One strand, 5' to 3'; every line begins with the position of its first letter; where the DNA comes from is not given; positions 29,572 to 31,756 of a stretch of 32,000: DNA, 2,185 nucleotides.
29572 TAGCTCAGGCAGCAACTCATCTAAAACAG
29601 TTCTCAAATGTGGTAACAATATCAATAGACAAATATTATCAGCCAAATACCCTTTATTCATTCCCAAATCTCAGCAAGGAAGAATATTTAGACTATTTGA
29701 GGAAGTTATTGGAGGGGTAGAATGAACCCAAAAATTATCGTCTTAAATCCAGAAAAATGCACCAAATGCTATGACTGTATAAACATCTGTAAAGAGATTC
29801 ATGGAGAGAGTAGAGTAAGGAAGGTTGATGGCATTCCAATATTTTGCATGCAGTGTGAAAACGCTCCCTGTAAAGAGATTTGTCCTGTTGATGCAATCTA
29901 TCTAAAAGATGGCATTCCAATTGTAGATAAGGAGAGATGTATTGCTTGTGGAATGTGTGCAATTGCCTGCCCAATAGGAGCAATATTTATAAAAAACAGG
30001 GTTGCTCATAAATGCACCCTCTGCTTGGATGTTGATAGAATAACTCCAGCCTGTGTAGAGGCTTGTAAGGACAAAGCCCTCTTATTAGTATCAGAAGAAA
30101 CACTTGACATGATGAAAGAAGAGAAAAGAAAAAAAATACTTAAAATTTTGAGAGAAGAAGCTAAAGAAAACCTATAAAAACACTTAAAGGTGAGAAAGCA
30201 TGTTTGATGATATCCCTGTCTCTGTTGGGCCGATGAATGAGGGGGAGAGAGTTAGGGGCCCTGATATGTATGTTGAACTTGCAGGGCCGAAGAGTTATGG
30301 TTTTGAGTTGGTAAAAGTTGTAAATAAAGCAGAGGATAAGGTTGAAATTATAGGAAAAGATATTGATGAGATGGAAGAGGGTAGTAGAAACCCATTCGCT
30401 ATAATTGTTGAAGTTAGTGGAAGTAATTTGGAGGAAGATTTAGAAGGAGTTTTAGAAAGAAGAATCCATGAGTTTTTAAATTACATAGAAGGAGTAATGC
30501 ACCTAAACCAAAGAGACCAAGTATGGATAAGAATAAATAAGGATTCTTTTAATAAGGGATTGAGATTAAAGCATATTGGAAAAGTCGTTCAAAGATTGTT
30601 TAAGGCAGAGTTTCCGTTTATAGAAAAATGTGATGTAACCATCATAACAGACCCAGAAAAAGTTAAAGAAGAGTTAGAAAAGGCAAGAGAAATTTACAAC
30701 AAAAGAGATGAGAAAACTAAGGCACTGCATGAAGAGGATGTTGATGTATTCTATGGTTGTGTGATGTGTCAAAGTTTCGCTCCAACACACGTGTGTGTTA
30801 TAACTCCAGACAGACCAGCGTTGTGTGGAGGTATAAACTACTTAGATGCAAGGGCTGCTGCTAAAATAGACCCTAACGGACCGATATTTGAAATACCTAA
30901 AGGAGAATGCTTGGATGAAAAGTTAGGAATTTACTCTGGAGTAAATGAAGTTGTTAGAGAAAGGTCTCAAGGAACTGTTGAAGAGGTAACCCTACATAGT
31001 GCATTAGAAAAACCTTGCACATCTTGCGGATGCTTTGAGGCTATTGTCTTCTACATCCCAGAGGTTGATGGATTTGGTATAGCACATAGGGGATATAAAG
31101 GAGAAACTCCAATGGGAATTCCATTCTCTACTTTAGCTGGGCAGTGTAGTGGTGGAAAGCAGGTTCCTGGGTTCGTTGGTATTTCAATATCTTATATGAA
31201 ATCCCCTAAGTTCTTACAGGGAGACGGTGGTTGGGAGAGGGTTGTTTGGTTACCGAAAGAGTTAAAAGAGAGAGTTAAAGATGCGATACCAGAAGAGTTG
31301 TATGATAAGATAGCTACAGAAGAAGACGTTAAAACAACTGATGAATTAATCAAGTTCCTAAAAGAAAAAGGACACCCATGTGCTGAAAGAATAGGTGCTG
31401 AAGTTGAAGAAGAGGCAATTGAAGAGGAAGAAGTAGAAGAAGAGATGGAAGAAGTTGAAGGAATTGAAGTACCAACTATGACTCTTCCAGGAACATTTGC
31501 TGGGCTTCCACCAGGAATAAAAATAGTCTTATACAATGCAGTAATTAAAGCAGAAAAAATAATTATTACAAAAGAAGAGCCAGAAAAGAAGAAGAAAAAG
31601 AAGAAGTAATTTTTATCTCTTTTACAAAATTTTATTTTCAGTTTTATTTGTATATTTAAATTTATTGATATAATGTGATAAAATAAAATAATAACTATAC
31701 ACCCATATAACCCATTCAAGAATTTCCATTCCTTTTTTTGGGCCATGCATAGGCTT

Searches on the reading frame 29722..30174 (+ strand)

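Call 80: search_protein_families(library=pfam, proteins=[window:29722-30174:+], max_evalue=0.00001)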
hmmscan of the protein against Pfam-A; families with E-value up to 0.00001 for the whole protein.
window:29722-30174:+ (151 aa): 8 families
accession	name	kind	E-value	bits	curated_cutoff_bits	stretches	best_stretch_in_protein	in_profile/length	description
PF00037.32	Fer4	-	2.4e-12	46.6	21.1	1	66-88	1-23/24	4Fe-4S binding domain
PF13247.11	Fer4_11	-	1.2e-11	45.1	26.2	1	38-122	6-97/100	4Fe-4S dicluster domain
PF12838.12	Fer4_7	-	6.2e-10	39.8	27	0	42-87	2-52/52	4Fe-4S dicluster domain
PF13187.11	Fer4_9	-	1e-09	38.7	27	0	42-88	2-52/52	4Fe-4S dicluster domain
PF12837.12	Fer4_6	-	1.4e-09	37.8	25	1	65-88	1-24/24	4Fe-4S binding domain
PF12797.12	Fer4_2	-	7.2e-09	35.5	24.5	0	65-84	2-21/22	4Fe-4S binding domain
PF13237.11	Fer4_10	-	3.1e-08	33.9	25.5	0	6-55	2-53/53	4Fe-4S dicluster domain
PF25160.1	LdpA_Fe-S-bd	-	4.1e-07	30.1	27.6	1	45-89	5-44/49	LdpA Fe-S cluster-binding domain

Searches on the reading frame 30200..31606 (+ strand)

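Call 80: search_protein_families(library=pfam, proteins=[window:30200-31606:+], max_evalue=0.00001)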
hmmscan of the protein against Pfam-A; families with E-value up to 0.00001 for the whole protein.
window:30200-31606:+ (469 aa): 2 families
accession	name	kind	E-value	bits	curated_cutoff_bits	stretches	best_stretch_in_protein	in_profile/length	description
PF19436.4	ACS_CODH_B_C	-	4.1e-89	298.8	25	1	166-395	1-239/245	ACS/CODH beta subunit C-terminal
PF03598.20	CdhC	-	2.5e-64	216.3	24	1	5-155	1-155/155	CO dehydrogenase/acetyl-CoA synthase complex beta subunit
